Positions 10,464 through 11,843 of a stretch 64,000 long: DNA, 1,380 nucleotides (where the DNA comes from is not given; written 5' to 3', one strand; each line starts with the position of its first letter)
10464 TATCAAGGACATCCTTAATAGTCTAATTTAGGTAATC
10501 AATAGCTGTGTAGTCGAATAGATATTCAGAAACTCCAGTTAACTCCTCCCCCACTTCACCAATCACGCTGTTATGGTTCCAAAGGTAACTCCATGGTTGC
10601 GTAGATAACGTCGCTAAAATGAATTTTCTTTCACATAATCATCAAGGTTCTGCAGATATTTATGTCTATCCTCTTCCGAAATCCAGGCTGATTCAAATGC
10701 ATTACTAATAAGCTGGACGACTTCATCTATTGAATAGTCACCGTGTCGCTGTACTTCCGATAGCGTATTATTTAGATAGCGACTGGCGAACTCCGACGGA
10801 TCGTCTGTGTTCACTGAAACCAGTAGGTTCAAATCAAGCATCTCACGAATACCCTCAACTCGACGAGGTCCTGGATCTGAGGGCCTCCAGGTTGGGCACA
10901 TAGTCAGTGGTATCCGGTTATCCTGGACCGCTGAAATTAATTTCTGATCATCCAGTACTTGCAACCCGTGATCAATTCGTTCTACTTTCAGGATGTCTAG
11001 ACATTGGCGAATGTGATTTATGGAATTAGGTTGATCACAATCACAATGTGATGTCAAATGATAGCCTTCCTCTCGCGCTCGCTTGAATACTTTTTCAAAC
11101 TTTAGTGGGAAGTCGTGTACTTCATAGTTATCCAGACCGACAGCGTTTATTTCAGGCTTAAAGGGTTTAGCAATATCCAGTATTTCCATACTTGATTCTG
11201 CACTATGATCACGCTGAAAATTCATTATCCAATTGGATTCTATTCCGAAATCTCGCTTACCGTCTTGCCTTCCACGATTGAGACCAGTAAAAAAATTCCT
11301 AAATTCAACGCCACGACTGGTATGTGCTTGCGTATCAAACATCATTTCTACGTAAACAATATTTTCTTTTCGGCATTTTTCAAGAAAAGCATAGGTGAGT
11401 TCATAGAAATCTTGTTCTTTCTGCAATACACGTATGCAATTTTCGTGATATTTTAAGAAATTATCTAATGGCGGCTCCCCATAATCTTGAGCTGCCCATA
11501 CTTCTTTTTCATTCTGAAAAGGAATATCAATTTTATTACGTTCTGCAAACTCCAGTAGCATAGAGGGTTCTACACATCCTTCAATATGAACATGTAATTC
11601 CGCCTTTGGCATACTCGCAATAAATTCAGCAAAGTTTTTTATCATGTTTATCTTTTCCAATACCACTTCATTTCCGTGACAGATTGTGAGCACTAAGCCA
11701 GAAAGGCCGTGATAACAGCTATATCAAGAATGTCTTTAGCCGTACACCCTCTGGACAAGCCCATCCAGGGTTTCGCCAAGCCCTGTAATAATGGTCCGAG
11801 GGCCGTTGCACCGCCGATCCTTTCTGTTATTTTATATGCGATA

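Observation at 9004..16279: Taurine / C2-sulfonate dissimilation module (MocR-TauR-like regulator, Tpa-like aminotransferase, Xsc-like ThDP enzyme, Pta) with an unexpected adenosine-deaminase-family gene and no transporter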

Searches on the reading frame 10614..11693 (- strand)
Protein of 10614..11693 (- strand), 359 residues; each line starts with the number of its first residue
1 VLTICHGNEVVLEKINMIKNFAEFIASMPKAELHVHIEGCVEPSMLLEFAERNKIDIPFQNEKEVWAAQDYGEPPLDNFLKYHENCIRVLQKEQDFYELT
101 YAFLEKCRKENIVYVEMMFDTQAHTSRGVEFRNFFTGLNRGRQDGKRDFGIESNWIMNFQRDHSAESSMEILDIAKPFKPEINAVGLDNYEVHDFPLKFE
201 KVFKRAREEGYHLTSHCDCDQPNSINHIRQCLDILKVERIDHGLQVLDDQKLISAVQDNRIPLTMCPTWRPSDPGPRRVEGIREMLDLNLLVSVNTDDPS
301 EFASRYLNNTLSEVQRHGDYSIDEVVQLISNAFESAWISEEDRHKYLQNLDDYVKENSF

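Call 3: search_protein_families(library=pfam, proteins=[window:10614-11693:-])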
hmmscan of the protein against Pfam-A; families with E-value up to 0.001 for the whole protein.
window:10614-11693:- (359 aa): 1 family
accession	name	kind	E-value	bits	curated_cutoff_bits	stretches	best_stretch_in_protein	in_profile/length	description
PF00962.28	A_deaminase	-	9.2e-63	212.7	27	1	29-352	1-329/330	Adenosine deaminase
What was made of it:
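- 10614..11645 (-): Type A adenine-deaminase-family hydrolase (HCDCDQ / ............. variant); proposed to release taurine from a purine-type conjugate. Pfam A_deaminase (call 3).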

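Call 4: search_protein_families(library=ncbifam, proteins=[window:10614-11693:-])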
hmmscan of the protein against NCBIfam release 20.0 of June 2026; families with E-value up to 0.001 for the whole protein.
window:10614-11693:- (359 aa): 9 families
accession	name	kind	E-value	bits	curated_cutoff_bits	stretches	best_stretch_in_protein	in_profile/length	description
NF006850.0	PRK09358.1-6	equivalog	2.1e-92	309.5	419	1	22-356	2-333/334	adenosine deaminase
TIGR01430.1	aden_deam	equivalog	5.7e-84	281.9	216.55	1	29-349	2-322/323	adenosine deaminase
NF006848.0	PRK09358.1-3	equivalog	5.6e-45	154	426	1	26-351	2-324/325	adenosine deaminase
NF006854.0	PRK09358.3-1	equivalog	2.3e-38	132.1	530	1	19-355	5-339/344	adenosine deaminase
NF006847.0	PRK09358.1-2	equivalog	5e-28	98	412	1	23-349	8-351/364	adenosine deaminase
NF006846.0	PRK09358.1-1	equivalog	6.5e-28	97.7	459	1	27-347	5-327/333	adenosine deaminase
NF006849.0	PRK09358.1-5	equivalog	4.6e-23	81.8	494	1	25-356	9-343/350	adenosine deaminase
NF006856.0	PRK09358.3-3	equivalog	5.9e-11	42.1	510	1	25-299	17-278/316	adenosine deaminase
NF006859.0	PRK09358.3-6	equivalog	5.9e-05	22.4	549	1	91-299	62-267/299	adenosine deaminase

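Call 9: search_solved_structures(query=window:10617-11645:-, show_alignments=3)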
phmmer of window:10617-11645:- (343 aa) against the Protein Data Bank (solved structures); distinct sequences matched with E-value up to 0.001: 31.
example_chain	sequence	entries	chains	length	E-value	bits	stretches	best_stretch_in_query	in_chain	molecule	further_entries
3ou8_A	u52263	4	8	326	1.8e-65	224.6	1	6-328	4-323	Adenosine deaminase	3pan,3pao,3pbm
3rys_A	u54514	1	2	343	8.5e-58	199.4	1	11-340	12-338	Adenosine deaminase 1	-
4gxw_A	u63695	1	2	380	3.3e-27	98.8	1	8-327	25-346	Adenosine deaminase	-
1w1i_E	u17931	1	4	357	2.9e-25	92.4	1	12-332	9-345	ADENOSINE DEAMINASE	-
1ndv_A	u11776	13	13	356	2.9e-25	92.4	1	12-332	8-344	Adenosine deaminase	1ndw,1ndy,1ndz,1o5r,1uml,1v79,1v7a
1krm_A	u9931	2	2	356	2.9e-25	92.4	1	12-332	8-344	adenosine deaminase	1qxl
2bgn_E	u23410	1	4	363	3.1e-25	92.3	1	12-332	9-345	ADENOSINE DEAMINASE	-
3km8_A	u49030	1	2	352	3.7e-25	92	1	11-334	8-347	Adenosine deaminase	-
2ada_A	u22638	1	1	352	4e-25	91.9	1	11-334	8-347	ADENOSINE DEAMINASE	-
1a4l_A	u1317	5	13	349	4.3e-25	91.8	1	12-334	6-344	ADENOSINE DEAMINASE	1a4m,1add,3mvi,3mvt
9vlv_A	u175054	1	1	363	1.3e-24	90.2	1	11-332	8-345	Adenosine deaminase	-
1fkw_A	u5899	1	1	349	1.6e-24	90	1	12-334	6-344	ADENOSINE DEAMINASE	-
7rtg_A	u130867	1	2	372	4.7e-24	88.4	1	12-332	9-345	Adenosine deaminase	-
3iar_A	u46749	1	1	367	4.9e-24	88.4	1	12-332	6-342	Adenosine deaminase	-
1fkx_A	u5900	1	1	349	5.6e-24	88.2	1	12-334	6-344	ADENOSINE DEAMINASE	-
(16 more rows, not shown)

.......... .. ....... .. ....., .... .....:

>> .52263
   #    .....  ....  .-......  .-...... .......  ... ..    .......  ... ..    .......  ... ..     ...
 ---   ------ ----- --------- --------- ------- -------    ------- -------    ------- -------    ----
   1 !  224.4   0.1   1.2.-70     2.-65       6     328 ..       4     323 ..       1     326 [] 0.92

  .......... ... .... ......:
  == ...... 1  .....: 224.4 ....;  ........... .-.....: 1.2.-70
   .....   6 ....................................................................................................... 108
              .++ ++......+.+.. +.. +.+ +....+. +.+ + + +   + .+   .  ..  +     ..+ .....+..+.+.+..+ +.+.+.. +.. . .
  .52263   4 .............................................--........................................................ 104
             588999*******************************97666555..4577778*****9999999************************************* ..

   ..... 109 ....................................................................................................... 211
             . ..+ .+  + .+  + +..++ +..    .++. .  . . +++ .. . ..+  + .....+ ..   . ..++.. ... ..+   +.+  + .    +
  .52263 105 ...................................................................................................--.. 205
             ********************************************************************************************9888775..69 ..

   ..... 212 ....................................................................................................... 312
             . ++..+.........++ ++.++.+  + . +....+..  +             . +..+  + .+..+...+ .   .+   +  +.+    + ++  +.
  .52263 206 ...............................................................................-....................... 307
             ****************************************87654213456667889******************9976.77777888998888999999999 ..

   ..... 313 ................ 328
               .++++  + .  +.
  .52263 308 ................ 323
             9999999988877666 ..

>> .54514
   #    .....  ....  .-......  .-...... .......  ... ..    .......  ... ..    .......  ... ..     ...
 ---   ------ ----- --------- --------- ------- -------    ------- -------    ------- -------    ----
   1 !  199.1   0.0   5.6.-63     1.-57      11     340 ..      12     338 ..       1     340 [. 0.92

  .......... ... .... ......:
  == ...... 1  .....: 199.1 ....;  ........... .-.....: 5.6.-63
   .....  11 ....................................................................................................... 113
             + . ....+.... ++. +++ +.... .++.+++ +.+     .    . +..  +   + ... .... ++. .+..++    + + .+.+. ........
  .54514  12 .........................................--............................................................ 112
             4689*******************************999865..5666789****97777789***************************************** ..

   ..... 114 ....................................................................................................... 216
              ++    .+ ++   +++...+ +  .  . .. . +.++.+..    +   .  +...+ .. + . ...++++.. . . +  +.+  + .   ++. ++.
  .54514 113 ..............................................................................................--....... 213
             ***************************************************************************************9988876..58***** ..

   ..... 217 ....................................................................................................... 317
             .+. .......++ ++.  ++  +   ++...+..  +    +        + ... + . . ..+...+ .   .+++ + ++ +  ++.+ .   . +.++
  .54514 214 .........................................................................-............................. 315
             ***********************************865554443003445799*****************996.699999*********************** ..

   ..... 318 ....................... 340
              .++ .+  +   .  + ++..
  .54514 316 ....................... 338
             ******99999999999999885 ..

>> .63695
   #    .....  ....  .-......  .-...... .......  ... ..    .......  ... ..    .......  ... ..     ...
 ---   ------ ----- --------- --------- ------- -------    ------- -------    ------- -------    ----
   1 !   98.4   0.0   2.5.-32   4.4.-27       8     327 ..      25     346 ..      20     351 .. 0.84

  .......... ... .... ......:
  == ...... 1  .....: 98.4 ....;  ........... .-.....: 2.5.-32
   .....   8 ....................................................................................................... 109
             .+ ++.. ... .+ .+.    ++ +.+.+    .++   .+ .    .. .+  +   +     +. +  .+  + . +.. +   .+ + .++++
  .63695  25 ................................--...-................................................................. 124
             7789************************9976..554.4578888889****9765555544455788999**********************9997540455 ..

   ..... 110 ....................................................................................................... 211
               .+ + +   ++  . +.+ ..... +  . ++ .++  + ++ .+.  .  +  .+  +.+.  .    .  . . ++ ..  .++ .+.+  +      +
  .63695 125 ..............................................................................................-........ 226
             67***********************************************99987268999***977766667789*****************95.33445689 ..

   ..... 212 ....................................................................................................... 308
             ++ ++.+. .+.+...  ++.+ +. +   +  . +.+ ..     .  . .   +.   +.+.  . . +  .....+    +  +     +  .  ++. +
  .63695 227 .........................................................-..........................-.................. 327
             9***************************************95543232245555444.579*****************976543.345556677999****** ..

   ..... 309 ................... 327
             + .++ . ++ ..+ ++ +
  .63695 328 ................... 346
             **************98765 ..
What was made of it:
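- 10614..11645 (-): Best PDB match is the adenine deaminase 3ou8, with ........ aligned to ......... (call 9).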

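Call 10: find_homologous_proteins(query=window:10617-11645:-)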
Query seq(343 aa) (343 aa): 1990 proteins with E <= 0.001 among 2680 candidates; the best 120 are listed.
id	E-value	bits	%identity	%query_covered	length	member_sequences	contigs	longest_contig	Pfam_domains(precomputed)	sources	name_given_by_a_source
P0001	1.5e-234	795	100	100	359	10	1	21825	PF00962.29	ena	-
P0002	3.5e-178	610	74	100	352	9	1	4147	PF00962.29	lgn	-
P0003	3.3e-169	581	71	100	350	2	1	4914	PF00962.29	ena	-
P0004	4.2e-165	567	69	100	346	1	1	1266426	PF00962.29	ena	-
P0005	1.1e-164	566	71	97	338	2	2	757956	PF00962.29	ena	-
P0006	1.5e-162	559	70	99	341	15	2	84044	PF00962.29,PF19326.6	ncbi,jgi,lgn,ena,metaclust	metaclust:\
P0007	3.4e-161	554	68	98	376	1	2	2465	PF00962.29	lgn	-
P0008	6.7e-158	543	66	99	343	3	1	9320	PF00962.29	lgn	-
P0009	1.1e-157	543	67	99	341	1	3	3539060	PF00962.29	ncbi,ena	-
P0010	4.2e-156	537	66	99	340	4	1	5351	PF00962.29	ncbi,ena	-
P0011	4.8e-139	481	60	97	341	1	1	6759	PF00962.29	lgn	-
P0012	9.2e-136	471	57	99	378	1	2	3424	PF00962.29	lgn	-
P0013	3.4e-127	442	56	97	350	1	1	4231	PF00962.29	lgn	-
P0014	3.9e-121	423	53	99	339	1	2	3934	PF00962.29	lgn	-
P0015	1.3e-120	421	56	95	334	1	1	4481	PF00962.29,PF07969.18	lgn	-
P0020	4.5e-119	416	54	97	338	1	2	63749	PF00962.29,PF07969.18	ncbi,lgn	-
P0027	2.0e-117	410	52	98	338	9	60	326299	PF00962.29,PF07969.18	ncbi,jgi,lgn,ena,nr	ncbi:MAG: adenosine deaminase [Acidimicrobiaceae bacterium]|jgi:adenine deaminase|nr:adenosine deami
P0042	2.1e-114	400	51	97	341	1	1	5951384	PF00962.29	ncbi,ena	-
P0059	2.8e-111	390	51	98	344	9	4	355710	PF00962.29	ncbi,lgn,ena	-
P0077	4.4e-108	380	51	99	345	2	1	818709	PF00962.29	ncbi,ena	-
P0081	3.7e-107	377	51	98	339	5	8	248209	PF00962.29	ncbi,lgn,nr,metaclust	ncbi:Adenine deaminase (plasmid) [Phaeobacter piscinae]|nr:Adenine deaminase [Phaeobacter piscinae]|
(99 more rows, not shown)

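Call 14: find_encoding_contigs(protein=P0001, flank=10000, max_places=3)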
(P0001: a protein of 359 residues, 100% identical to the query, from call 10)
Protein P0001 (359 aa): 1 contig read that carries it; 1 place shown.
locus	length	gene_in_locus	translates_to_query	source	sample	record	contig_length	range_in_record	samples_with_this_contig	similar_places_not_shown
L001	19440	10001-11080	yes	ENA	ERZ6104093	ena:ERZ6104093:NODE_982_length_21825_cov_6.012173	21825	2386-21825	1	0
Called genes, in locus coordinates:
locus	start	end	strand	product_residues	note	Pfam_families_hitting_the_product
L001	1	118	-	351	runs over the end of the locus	PF00355:Rieske, PF19112:VanA_C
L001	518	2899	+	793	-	PF07715:Plug, PF00593:TonB_dep_Rec_b-barrel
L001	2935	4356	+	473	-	PF07690:MFS_1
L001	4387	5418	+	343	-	PF00355:Rieske, PF19112:VanA_C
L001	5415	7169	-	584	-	PF02776:TPP_enzyme_N, PF00205:TPP_enzyme_M, PF02775:TPP_enzyme_C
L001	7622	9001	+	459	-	PF00202:Aminotran_3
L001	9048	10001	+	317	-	PF01515:PTA_PTB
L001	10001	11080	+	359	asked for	PF00962:A_deaminase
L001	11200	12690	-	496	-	PF00392:GntR, PF00155:Aminotran_1_2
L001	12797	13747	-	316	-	PF16881:LIAS_N (weak), PF04055:Radical_SAM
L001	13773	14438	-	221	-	PF21948:LplA-B_cat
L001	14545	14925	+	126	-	-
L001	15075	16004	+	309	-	PF00005:ABC_tran, PF13304:AAA_21 (weak)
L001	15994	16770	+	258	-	PF01061:ABC2_membrane, PF12698:ABC2_membrane_3 (weak)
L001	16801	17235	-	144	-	PF12802:MarR_2, PF01047:MarR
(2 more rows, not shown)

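Call 16: find_related_loci(query=A1, collection=genome_contigs, flank=10000)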
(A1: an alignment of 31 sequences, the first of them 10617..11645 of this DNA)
Query A1 (343 aa) in genome_contigs; peptide patterns used: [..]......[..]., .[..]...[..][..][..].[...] (x = any residue, [..] = any of these).
600 stretches matched a pattern (row limit reached: there are more); 594 encode a relative of the query (tblastn E <= 1e-3); the best 80 are kept; 80 distinct loci.
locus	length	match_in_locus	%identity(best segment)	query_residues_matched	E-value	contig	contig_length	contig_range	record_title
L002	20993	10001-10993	53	8-338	2e-117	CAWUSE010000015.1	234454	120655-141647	MAG: uncultured Acidimicrobiales bacterium isolate HER19_SLT_250_bin_2_1 genome assembly, contig: HER19_SLT_250_bin_2-re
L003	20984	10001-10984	44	8-338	1e-92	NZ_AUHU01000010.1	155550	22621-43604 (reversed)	Marinimicrobium agarilyticum DSM 16975 G547DRAFT_scaffold00009.9_C, whole genome shotgun sequence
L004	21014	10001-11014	43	1-341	9e-90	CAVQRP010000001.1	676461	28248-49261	MAG: uncultured Chloroflexia bacterium isolate MFD09779.bin.2.236 genome assembly, contig: contig_12101, whole genome sh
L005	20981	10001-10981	43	7-336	2e-89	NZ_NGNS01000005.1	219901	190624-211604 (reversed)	Neiella marina strain J221 contig5, whole genome shotgun sequence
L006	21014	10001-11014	40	2-342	2e-86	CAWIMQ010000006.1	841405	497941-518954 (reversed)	MAG: uncultured Actinomycetes bacterium isolate MFD04944.bin.1.205 genome assembly, contig: contig_46255, whole genome s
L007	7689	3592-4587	41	5-339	2e-85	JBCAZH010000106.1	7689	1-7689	MAG: Pseudomonadota bacterium isolate J06563_6 NODE_1469_length_7689_cov_30.393110, whole genome shotgun sequence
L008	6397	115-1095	42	8-337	6e-85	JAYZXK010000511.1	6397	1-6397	MAG: Pseudomonadota bacterium isolate XB_MAG586 DB_MAG586_0511, whole genome shotgun sequence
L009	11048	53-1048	42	8-342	2e-83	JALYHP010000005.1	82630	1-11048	MAG: Pseudomonadota bacterium isolate HIE bin2 SD1475-77_k127_91537, whole genome shotgun sequence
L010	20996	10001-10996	41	8-342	1e-82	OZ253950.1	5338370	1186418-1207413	MAG: Pseudomonadales bacterium isolate 53a0dcf1-8224-49ee-86b3-fa6dfe783702 genome assembly, chromosome: 1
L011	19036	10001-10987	41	8-339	5e-81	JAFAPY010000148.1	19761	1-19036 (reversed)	MAG: Streptosporangiaceae bacterium isolate CP_BM_ER_50 BM_ER_k147_4652817, whole genome shotgun sequence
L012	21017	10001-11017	39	1-342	1e-80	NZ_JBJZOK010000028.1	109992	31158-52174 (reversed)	Nocardia sp. SC052 SC052_Patric_contig_28, whole genome shotgun sequence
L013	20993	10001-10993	42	7-341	1e-80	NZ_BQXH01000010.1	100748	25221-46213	Ligilactobacillus pabuli strain AF129 sequence10, whole genome shotgun sequence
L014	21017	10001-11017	38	1-342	3e-79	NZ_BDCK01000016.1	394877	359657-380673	Nocardia niwae NBRC 108934 = DSM 45340 strain NBRC 108934, whole genome shotgun sequence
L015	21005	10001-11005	40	5-339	9e-78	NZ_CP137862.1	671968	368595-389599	Novosphingobium rhizosphaerae strain LY plasmid pLY1, complete sequence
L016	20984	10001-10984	40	5-335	7e-77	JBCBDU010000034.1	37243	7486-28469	MAG: Pseudomonadota bacterium isolate J06598_8 NODE_34_length_37243_cov_13.306920, whole genome shotgun sequence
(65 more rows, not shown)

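Call 18: find_encoding_contigs(protein=P0004, flank=10000, max_places=2)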
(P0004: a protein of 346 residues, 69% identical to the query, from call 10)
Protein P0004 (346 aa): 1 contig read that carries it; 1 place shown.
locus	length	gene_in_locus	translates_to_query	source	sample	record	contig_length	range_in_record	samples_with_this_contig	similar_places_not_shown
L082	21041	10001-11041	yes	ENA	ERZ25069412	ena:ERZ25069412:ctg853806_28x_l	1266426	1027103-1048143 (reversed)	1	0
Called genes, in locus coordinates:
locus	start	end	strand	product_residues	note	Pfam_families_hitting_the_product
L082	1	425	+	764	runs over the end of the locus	PF07715:Plug, PF00593:TonB_dep_Rec_b-barrel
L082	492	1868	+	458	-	PF07690:MFS_1, PF03137:OATP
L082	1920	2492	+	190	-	PF00383:dCMP_cyt_deam_1, PF14437:MafB19-deam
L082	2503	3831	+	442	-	PF07690:MFS_1, PF03137:OATP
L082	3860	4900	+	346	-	PF00355:Rieske, PF19112:VanA_C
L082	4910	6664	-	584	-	PF02776:TPP_enzyme_N, PF00205:TPP_enzyme_M, PF02775:TPP_enzyme_C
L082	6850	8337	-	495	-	PF00392:GntR, PF00155:Aminotran_1_2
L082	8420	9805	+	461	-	PF00202:Aminotran_3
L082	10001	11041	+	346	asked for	PF00962:A_deaminase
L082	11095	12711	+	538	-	PF03600:CitMHS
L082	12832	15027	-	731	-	PF00141:peroxidase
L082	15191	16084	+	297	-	PF00126:HTH_1, PF03466:LysR_substrate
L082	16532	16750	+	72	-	-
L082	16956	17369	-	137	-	PF08843:AbiEii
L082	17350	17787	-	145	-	-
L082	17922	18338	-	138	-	-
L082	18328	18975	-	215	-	PF18765:Polbeta (weak)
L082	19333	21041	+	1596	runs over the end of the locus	PF00413:Peptidase_M10 (faint), PF01839:FG-GAP (faint), PF13517:FG-GAP_3, PF14783:BBS2_Mid (faint), PF13517:FG-GAP_3, PF08548:Peptidase_M10_C, PF00353:HemolysinCabind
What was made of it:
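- L082 adds a CDA-fold deaminase (call 18).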

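Call 19: find_encoding_contigs(protein=P0009, flank=10000, max_places=2)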
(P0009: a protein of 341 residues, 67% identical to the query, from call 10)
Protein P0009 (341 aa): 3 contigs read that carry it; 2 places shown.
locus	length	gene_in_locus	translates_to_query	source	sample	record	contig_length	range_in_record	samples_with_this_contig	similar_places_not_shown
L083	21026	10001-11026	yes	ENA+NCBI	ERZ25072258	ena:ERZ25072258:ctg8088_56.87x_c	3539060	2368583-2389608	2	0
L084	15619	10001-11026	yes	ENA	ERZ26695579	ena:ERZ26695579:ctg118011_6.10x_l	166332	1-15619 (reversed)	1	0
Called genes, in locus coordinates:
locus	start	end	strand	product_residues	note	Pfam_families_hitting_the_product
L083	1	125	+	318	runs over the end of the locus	PF00355:Rieske, PF19112:VanA_C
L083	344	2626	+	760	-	PF07715:Plug, PF00593:TonB_dep_Rec_b-barrel, PF14905:OMP_b-brl_3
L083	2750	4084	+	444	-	PF07690:MFS_1, PF03137:OATP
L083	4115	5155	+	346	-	PF00355:Rieske, PF19112:VanA_C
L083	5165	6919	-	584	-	PF02776:TPP_enzyme_N, PF00205:TPP_enzyme_M, PF02775:TPP_enzyme_C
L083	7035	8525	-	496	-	PF00392:GntR, PF00155:Aminotran_1_2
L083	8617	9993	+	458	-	PF00202:Aminotran_3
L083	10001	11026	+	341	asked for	PF00962:A_deaminase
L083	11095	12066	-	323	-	PF01515:PTA_PTB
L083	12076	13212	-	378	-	PF00285:Citrate_synt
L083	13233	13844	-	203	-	PF00578:AhpC-TSA, PF13098:Thioredoxin_2 (weak), PF13905:Thioredoxin_8 (weak)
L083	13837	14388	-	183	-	PF07291:MauE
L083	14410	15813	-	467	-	PF01144:CoA_trans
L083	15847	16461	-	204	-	PF00462:Glutaredoxin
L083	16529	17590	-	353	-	PF00465:Fe-ADH, PF13685:Fe-ADH_2, PF25137:ADH_Fe_C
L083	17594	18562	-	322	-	-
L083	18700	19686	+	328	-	PF13409:GST_N_2, PF13410:GST_C_2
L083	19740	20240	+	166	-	-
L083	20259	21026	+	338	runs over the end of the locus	PF18191:PnpCD_PnpD_N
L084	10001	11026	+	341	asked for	PF00962:A_deaminase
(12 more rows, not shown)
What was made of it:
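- In L083 it starts 7 nt after the aminotransferase gene (call 19).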
